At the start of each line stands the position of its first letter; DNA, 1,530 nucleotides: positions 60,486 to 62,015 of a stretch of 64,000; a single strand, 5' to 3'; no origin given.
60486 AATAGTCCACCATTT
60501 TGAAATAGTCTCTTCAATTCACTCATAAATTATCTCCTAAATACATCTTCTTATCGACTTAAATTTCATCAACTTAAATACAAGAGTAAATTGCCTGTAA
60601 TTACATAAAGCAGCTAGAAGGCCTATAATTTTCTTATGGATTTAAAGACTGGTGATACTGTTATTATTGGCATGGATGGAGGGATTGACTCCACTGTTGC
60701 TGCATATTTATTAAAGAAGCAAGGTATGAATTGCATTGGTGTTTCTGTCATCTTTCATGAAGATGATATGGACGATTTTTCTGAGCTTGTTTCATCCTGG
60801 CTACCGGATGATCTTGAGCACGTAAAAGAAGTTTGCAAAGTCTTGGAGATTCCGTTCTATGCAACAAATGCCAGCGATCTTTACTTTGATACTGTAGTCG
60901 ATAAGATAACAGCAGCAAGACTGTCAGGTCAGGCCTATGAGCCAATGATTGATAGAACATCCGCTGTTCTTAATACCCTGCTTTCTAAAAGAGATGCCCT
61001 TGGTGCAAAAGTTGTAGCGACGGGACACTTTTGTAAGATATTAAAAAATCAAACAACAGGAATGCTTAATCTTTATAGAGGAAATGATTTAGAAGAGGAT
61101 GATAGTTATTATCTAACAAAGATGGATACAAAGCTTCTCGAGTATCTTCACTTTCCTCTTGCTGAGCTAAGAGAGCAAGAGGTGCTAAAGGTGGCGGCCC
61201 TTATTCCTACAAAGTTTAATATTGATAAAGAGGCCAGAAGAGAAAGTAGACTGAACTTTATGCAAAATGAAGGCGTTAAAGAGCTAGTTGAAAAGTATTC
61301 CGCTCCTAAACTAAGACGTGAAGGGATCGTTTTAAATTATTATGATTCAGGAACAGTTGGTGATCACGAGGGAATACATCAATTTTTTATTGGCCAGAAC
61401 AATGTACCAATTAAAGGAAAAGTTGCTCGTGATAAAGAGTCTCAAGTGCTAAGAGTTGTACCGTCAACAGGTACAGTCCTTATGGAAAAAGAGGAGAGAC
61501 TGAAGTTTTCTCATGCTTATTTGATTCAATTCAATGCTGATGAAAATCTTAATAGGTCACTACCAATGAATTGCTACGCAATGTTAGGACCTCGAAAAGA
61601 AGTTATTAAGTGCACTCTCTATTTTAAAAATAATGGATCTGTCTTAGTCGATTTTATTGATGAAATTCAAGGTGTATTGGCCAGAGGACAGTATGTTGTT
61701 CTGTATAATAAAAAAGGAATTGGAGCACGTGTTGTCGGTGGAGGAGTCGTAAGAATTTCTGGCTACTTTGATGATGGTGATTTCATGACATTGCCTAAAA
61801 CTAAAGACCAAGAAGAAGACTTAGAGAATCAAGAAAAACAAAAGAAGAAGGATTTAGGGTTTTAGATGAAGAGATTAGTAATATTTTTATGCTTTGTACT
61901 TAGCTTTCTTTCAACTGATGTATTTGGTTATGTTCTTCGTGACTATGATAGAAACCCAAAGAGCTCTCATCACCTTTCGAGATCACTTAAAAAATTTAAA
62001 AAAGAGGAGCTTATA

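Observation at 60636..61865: Full-length MnmA paralogue with both catalytic cysteines lost, two genes upstream of intact mnmA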

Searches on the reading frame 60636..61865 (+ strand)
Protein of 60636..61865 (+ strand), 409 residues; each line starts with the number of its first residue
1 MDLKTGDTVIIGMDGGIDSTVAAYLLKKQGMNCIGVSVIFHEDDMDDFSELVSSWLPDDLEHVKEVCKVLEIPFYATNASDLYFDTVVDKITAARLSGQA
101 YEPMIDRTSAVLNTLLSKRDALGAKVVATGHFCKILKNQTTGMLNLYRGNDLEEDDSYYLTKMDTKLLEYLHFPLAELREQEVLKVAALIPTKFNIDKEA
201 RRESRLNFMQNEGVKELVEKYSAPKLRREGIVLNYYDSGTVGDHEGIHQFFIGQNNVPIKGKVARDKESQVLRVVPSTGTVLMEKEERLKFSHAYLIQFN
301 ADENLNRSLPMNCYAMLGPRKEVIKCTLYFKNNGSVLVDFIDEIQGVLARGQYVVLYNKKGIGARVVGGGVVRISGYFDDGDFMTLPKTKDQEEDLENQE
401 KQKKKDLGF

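Call 4: search_protein_families(library=pfam, proteins=[window:60636-61865:+], max_evalue=0.01)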
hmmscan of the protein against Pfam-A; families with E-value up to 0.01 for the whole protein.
window:60636-61865:+ (409 aa): 5 families
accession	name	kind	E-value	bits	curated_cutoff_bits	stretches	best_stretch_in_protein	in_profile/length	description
PF03054.22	tRNA_Me_trans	-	5.9e-33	114.7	20.6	1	8-190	2-184/202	tRNA methyl transferase HUP domain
PF20258.4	tRNA_Me_trans_C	-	3.7e-07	30.8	20.6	1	308-372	18-77/77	Aminomethyltransferase beta-barrel domain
PF20259.3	tRNA_Me_trans_M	-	0.0053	16.7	27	1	225-255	11-38/66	tRNA methyl transferase PRC-barrel domain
PF02568.20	ThiI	-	0.0055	16.8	20.5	0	7-36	4-33/197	Thiamine biosynthesis protein (ThiI)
PF02540.23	NAD_synthase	-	0.0075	15.9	21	0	7-36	19-50/242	NAD synthase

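Call 5: search_protein_families(library=ncbifam, proteins=[window:60636-61865:+], max_evalue=0.01)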
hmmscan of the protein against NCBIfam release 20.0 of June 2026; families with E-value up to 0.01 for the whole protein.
window:60636-61865:+ (409 aa): 8 families
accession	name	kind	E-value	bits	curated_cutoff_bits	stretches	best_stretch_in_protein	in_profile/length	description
NF001138.1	PRK00143.1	equivalog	1.6e-52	178.5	284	1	9-372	2-345/345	tRNA 2-thiouridine(34) synthase MnmA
TIGR00420.1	trmU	equivalog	7.5e-43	146.7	236.95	1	8-371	2-350/351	tRNA 2-thiouridine(34) synthase MnmA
NF011258.0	PRK14664.1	equivalog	1.6e-25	90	680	1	7-372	6-345/362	tRNA 2-thiouridine(34) synthase MnmA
NF011259.0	PRK14665.1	equivalog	2.9e-16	59.4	364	1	7-372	6-358/360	tRNA 2-thiouridine(34) synthase MnmA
NF049949.1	tRNAsynTtuAPyrococ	equivalog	1.9e-05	24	450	1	3-89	44-120/292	tRNA-5-methyluridine(54) 2-sulfurtransferase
NF010587.0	PRK13980.1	equivalog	0.0015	17.8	255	1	7-74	32-89/267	NAD+ synthase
TIGR00342.1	TIGR00342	equivalog_domain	0.0034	16.5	264.5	1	6-74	172-240/373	tRNA uracil 4-sulfurtransferase ThiI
NF006222.0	PRK08349.1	subfamily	0.0063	16.4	251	0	13-47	7-41/198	hypothetical protein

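Call 7: find_homologous_proteins(query=window:60636-61862:+, max_evalue=0.00001)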
Query window:60636-61862:+ (409 aa): 366 proteins with E <= 0.00001 among 8000 candidates; the best 120 are listed.
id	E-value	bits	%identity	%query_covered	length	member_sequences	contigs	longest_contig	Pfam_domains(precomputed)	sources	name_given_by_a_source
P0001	9.0e-272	919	100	100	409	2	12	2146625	PF03054.23,PF20258.5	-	-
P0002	2.0e-215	733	77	100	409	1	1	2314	PF03054.23,PF20258.5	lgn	-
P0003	2.6e-215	733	77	100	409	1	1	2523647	PF03054.23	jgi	jgi:tRNA-specific 2-thiouridylase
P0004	2.3e-214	730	74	100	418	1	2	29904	PF03054.23,PF20258.5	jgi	-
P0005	7.2e-214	728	74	100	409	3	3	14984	PF03054.23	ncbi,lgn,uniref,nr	ncbi:tRNA methyltransferase [Bacteriovorax sp. DB6_IX]|uniref:tRNA methyltransferase n=1 Tax=Bacteri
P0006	5.0e-179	613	68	97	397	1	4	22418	PF03054.23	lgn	-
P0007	3.0e-156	538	57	95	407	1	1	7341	PF03054.23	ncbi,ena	-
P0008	1.5e-155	536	55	100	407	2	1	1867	PF03054.23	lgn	-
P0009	6.9e-152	524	56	100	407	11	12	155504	PF03054.23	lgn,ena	-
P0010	6.2e-148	511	53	100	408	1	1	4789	PF03054.23,PF20258.5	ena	-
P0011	9.5e-148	510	55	100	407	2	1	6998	PF03054.23,PF20258.5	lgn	-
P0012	1.7e-146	506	53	100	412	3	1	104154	PF03054.23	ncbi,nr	ncbi:tRNA methyl transferase [Bacteriovorax sp. Seq25_V]|nr:tRNA methyl transferase [Bacteriovorax s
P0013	2.4e-144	499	55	100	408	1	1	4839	PF03054.23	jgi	jgi:tRNA-uridine 2-sulfurtransferase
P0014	2.9e-143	496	54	100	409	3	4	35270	PF03054.23,PF20258.5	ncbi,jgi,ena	-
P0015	1.5e-140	487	54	97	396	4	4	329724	PF03054.23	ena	-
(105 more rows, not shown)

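Call 8: search_solved_structures(query=window:60636-61862:+, show_alignments=2)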
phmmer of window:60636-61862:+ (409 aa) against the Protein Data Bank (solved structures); distinct sequences matched with E-value up to 0.001: 4.
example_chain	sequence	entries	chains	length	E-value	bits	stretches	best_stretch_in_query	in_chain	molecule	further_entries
9hln_A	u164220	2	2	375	1e-25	93.8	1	8-373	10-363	tRNA-specific 2-thiouridylase MnmA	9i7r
9hlv_A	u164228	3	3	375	1.6e-25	93.1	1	8-373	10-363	tRNA-specific 2-thiouridylase MnmA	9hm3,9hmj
2hma_A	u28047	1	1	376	1.6e-25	93.1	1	8-373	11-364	Probable tRNA (5-methylaminomethyl-2-thiouridylate)-methyltransferase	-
2der_A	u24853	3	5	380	1.1e-21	80.4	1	5-372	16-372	tRNA-specific 2-thiouridylase mnmA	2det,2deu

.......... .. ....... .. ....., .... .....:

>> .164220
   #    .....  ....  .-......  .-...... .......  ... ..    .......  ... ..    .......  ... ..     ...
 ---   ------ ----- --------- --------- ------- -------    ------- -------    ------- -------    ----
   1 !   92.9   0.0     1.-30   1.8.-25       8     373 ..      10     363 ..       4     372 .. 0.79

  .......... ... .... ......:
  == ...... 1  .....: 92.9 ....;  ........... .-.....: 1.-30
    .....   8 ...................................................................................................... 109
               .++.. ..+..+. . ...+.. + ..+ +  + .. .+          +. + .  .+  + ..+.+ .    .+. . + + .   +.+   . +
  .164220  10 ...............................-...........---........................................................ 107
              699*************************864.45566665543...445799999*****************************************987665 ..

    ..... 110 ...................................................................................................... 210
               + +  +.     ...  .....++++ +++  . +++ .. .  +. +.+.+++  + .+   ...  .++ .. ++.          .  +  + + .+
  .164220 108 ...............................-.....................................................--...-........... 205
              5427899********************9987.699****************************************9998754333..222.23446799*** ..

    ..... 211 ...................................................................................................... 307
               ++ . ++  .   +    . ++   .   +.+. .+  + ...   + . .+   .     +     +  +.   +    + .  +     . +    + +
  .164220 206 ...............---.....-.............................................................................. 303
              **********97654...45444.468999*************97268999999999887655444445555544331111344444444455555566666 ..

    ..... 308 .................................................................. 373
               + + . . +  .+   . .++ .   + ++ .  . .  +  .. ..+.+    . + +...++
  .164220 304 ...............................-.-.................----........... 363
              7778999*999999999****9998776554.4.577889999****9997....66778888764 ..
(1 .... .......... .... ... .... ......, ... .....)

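Call 16: find_related_loci(query=A1, collection=genome_contigs, flank=8000)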
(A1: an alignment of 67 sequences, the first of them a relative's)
Query A1 (409 aa) in genome_contigs; peptide patterns used: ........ (x = any residue, [..] = any of these).
600 stretches matched a pattern (row limit reached: there are more); 367 encode a relative of the query (tblastn E <= 1e-3); the best 80 are kept; 80 distinct loci.
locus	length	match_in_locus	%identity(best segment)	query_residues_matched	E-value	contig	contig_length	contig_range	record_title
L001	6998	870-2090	55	1-409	1e-157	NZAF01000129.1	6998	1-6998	MAG: Halobacteriovorax sp. isolate ARS37 MHASMcontig_318980, whole genome shotgun sequence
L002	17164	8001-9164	37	8-398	4e-88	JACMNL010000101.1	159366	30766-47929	MAG: Bacteriovorax sp. isolate LF-bin-166 FL-bin-166-contig-k141_1685725, whole genome shotgun sequence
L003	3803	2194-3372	37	8-406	1e-85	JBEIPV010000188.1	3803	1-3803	MAG: Bacteriovorax sp. isolate Sample-106-S6-bin-8 Sample_106_S6-bin_8-k141_399873, whole genome shotgun sequence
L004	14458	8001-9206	35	8-400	2e-76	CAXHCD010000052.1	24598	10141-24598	MAG TPA_asm: uncultured Oligoflexia bacterium isolate SRR12480088_concoct_21 genome assembly, contig: ERZ4874608.236, wh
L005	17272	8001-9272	34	12-406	3e-76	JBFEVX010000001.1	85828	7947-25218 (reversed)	MAG: Bacteriovoracaceae bacterium isolate Mix_mud08.2021.06.43 k141_656185_length_85828_cov_9.1712, whole genome shotgun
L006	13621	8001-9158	38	7-394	1e-74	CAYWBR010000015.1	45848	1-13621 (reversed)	MAG TPA_asm: uncultured Bacteriovorax sp. isolate SRP342105_co2_339 genome assembly, contig: NODE_730_length_45848_cov_6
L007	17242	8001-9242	37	8-409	4e-83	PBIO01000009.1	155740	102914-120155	MAG: Halobacteriovorax sp. isolate SP2999 160541, whole genome shotgun sequence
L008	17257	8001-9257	32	9-397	3e-66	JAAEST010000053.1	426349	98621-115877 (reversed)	MAG: Oligoflexia bacterium isolate Ust_19 UstG_CONTIG2344598, whole genome shotgun sequence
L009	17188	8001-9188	34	3-401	7e-63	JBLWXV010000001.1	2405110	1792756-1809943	MAG: Bacteriovoracaceae bacterium isolate EA23-02 A23maxbin.008RE.5K@1, whole genome shotgun sequence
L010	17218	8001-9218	31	7-404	6e-61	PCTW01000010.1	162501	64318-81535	MAG: Bdellovibrio sp. CG22_combo_CG10-13_8_21_14_all_39_27 CG22_scaffold_39_c, whole genome shotgun sequence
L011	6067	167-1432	30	2-409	1e-60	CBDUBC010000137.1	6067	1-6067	MAG TPA_asm: uncultured bacterium isolate ERR2431953_binner23_Refined_63 genome assembly, contig: ERZ23880187.16963, who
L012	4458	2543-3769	32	1-409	2e-59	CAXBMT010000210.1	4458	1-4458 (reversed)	MAG TPA_asm: uncultured Bdellovibrionales bacterium isolate ERR2762111_binner123_Refined_26 genome assembly, contig: ERZ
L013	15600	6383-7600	31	6-409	3e-59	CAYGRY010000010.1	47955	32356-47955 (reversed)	MAG TPA_asm: uncultured Halobacteriovorax sp. isolate ERP117304_co2_12 genome assembly, contig: NODE_647_length_47955_co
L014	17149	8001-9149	34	3-388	4e-59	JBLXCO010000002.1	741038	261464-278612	MAG: Bacteriovoracaceae bacterium isolate ES17-01 S17maxbin_out.001RE.5K@2, whole genome shotgun sequence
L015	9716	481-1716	30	4-406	3e-57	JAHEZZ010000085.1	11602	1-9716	MAG: Bdellovibrionales bacterium isolate nzgw163 NODE_8016_length_11603_cov_4.292458, whole genome shotgun sequence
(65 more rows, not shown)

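Call 22: find_encoding_contigs(protein=P0003, flank=6000, max_places=2)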
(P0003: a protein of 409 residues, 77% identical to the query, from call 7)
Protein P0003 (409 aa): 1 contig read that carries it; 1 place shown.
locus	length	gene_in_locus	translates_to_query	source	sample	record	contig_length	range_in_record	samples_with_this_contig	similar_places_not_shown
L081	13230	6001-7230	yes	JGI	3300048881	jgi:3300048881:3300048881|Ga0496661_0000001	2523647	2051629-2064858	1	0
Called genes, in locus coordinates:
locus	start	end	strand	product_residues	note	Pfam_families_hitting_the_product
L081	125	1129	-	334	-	PF00180:Iso_dh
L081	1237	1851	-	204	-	PF01346:FKBP_N, PF00254:FKBP_C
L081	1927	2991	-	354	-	-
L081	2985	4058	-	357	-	PF02541:Ppx-GppA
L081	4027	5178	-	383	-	PF00145:DNA_methylase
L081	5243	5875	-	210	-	-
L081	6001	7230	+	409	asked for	PF03054:tRNA_Me_trans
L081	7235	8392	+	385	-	PF04389:Peptidase_M28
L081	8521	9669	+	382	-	PF02540:NAD_synthase (weak), PF03054:tRNA_Me_trans, PF20259:tRNA_Me_trans_M, PF20258:tRNA_Me_trans_C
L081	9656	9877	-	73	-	-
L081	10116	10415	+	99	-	-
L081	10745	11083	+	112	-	-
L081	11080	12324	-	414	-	PF07244:POTRA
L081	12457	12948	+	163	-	-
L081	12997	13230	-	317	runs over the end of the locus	-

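Call 24: predict_structure(alignment_id=A1)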
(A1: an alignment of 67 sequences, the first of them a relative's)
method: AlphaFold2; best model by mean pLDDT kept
length: 409 residues; sequences in the alignment: 67
mean_pLDDT: 93.9   pTM: 0.89
mean pLDDT of the five models: 93.9, 93.7, 93.5, 92.8, 92.4
residues with pLDDT >= 90: 356; 70-90: 47; 50-70: 5; < 50: 1
segments of 3 or more residues with pLDDT < 50: none
pLDDT, mean of each block of 10 residues (from residue 1): 91 97 97 97 85 93 97 96 95 96 96 96 97 94 93 96 92 96 97 94 95 95 95 95 95 92 84 95 96 97 89 97 97 96 96 97 95 96 94 87 66
secondary structure, 60 per line:
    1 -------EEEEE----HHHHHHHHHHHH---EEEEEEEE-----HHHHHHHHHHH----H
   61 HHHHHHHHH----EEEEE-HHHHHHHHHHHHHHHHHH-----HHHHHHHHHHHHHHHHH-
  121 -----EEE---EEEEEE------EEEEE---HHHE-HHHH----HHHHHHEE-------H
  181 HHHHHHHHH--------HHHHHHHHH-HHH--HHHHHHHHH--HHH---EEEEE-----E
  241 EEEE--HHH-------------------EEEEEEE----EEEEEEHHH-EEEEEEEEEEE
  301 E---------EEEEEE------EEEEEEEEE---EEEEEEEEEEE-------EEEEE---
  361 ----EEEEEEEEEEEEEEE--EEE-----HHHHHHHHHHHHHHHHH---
elements in order: E8-12 H17-28 E32-39 H45-55 H60-69 E74-78 H80-97 H103-119 E126-128 E132-137 E144-148 H157-160 H165-170 H180-189 H198-206 H213-221 E230-234 E240-244 E269-275 E280-285 E290-301 E311-316 E323-331 E335-345 E353-357 E365-379 E382-384 H390-406

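Call 28: fold_search(model_id=the predicted structure, library=pdb)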
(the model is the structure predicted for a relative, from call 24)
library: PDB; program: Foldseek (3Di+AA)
matches with E <= 10: 1960; with E <= 0.001: 97
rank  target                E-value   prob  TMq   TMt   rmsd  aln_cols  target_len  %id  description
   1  2hma                  7.9e-30  1.00  0.73  0.82   5.2       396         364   23  The Crystal Structure of tRNA (5-Methylaminomethyl-2-Thiouridylate)-Methyltransferase TrmU from Streptococcus pneumoniae (released 2006-08-08)
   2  2deu_A                3.1e-29  1.00  0.76  0.84   3.9       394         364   23  Cocrystal structure of an RNA sulfuration enzyme MnmA and tRNA-Glu in the adenylated intermediate state (released 2006-08-15)
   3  2det_A                6.0e-29  1.00  0.77  0.85   3.6       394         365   24  Cocrystal structure of an RNA sulfuration enzyme MnmA and tRNA-Glu in the pre-reaction state (released 2006-08-15)
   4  2der_A                1.1e-28  1.00  0.75  0.87   3.2       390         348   23  Cocrystal structure of an RNA sulfuration enzyme MnmA and tRNA-Glu in the initial tRNA binding state (released 2006-08-15)
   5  2der_B                8.4e-28  1.00  0.74  0.84   4.4       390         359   24  Cocrystal structure of an RNA sulfuration enzyme MnmA and tRNA-Glu in the initial tRNA binding state (released 2006-08-15)
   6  5mko_B                1.4e-08  1.00  0.27  0.35  16.9       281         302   17  [2Fe-2S] cluster containing TtuA in complex with AMP. (released 2017-06-14)
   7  5mkp                  4.2e-08  1.00  0.27  0.34  15.9       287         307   17  Non redox thiolation in transfer RNAs occuring via sulfur activation by a [4Fe-4S] cluster (released 2017-06-14)
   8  5mko_A                4.5e-08  1.00  0.27  0.35  17.0       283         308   17  [2Fe-2S] cluster containing TtuA in complex with AMP. (released 2017-06-14)
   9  5mkq_A                1.2e-07  1.00  0.27  0.35  16.4       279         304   17  TtuA enzyme containing a [4Fe-4S] (released 2017-06-14)
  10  5b4f                  1.5e-07  1.00  0.29  0.39  15.8       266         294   15  Sulfur Transferase TtuA in complex with iron sulfur cluster (released 2017-05-10)
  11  3vrh                  1.7e-07  1.00  0.27  0.35  13.3       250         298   17  Crystal structure of ph0300 (released 2013-03-13)
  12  5ztb_A                1.7e-07  1.00  0.31  0.39  15.7       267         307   15  Structure of Sulfurtransferase (released 2019-06-12)
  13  5gha_A                2.0e-07  1.00  0.30  0.39  16.7       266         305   15  Sulfur Transferase TtuA in complex with Sulfur Carrier TtuB (released 2017-05-03)
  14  6scy_A                2.0e-07  1.00  0.29  0.38  10.8       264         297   17  U34-tRNA thiolase NcsA from Methanococcus maripaludis with its [4Fe-4S] cluster (released 2020-08-26)
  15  5mkq_B                2.7e-07  1.00  0.27  0.35  15.7       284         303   18  TtuA enzyme containing a [4Fe-4S] (released 2017-06-14)
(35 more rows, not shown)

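Call 33: search_protein_representatives(alignment_id=A1)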
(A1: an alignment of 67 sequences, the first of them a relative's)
Query: 67 sequences, 407 profile positions. Proteins with E-value up to 0.001 (for the whole library): 18028; up to 1e-10: 9625; up to 1e-30: 3738. The best 150 are listed.
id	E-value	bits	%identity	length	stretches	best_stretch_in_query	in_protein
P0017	1.4e-150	518.2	-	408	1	1-407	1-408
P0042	2.3e-150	517.5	-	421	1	4-391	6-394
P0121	2.8e-148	510.6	-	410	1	1-404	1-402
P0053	4.7e-147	506.6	-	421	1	1-399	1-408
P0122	5.8e-147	506.2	-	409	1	3-406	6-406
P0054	6.4e-146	502.8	-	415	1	5-401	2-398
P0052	7.8e-146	502.5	-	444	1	3-401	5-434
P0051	1.3e-142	492.0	-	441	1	5-406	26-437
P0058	5.5e-142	489.9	-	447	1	3-403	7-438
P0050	7.0e-142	489.5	-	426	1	13-402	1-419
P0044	8.2e-142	489.3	-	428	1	4-405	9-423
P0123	6.1e-141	486.4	-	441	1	4-404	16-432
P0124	4.8e-140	483.5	-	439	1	3-399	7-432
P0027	8.8e-140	482.6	-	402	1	7-396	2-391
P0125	1.9e-137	474.9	-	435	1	3-398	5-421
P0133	2.0e-132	458.4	-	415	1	3-402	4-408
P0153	4.0e-122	424.5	-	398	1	13-399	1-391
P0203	8.1e-103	360.9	-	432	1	5-399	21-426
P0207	7.5e-101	354.4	-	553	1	4-398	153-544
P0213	2.2e-98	346.3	-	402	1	4-393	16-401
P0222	5.3e-90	318.7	-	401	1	5-395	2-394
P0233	1.2e-84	301.0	-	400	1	6-400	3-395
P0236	4.9e-83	295.7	-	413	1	4-403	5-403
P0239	3.9e-82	292.7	-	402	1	6-393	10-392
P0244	1.6e-77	277.6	-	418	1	4-386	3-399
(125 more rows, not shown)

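Call 35: list_cluster_members(proteins=[P0133, P0153, P0203, P0222, P0233, P0236, P0207, P0213, P0239, P0244])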
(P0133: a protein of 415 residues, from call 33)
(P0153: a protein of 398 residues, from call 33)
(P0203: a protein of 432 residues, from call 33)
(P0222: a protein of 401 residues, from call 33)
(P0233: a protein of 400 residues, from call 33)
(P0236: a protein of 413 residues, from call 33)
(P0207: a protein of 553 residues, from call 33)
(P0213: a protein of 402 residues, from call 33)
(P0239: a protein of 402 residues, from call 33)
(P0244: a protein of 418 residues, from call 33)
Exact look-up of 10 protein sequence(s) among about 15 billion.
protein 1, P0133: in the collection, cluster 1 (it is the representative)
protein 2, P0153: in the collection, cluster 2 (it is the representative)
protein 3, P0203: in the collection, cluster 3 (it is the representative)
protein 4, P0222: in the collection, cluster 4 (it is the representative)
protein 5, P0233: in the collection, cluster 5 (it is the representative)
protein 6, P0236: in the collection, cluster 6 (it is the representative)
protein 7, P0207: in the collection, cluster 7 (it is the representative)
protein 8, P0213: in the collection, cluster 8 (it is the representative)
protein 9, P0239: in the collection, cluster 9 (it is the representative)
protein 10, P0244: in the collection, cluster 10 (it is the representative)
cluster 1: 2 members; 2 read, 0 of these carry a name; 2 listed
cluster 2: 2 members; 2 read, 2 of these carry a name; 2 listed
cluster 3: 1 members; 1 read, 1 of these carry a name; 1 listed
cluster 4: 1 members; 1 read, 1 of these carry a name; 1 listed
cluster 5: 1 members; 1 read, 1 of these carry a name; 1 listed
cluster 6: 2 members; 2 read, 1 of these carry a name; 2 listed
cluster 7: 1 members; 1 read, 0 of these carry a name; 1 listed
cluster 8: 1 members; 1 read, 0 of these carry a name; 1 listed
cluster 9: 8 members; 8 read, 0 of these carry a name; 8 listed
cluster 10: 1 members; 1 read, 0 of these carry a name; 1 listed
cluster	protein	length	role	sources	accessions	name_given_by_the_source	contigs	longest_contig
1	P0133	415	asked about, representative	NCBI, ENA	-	-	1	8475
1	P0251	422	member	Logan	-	-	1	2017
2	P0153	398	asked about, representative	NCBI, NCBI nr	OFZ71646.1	MAG: hypothetical protein A2451_11040 [Bdellovibrionales bacterium RIFOXYC2_FULL_39_8]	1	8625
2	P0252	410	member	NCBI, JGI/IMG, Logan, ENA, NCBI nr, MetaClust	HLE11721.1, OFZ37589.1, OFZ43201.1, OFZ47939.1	MAG: hypothetical protein A2504_15515 [Bdellovibrionales bacterium RIFOXYD12_FULL_39_22] | MAG: hypothetical protein A2385_02945 [Bdellovibrionales bacterium RIFOXYB1_FULL_39_21] | \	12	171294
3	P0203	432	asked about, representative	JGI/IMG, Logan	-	tRNA-specific 2-thiouridylase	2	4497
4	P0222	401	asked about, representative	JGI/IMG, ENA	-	tRNA-specific 2-thiouridylase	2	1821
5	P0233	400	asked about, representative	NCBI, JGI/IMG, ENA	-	tRNA-specific 2-thiouridylase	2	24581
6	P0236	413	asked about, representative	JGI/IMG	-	tRNA-specific 2-thiouridylase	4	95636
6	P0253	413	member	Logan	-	-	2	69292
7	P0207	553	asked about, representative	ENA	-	-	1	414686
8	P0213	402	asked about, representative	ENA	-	-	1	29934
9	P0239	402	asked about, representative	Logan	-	-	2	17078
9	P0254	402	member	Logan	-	-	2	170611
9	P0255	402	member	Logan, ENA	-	-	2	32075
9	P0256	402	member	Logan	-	-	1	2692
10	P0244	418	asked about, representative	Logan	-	-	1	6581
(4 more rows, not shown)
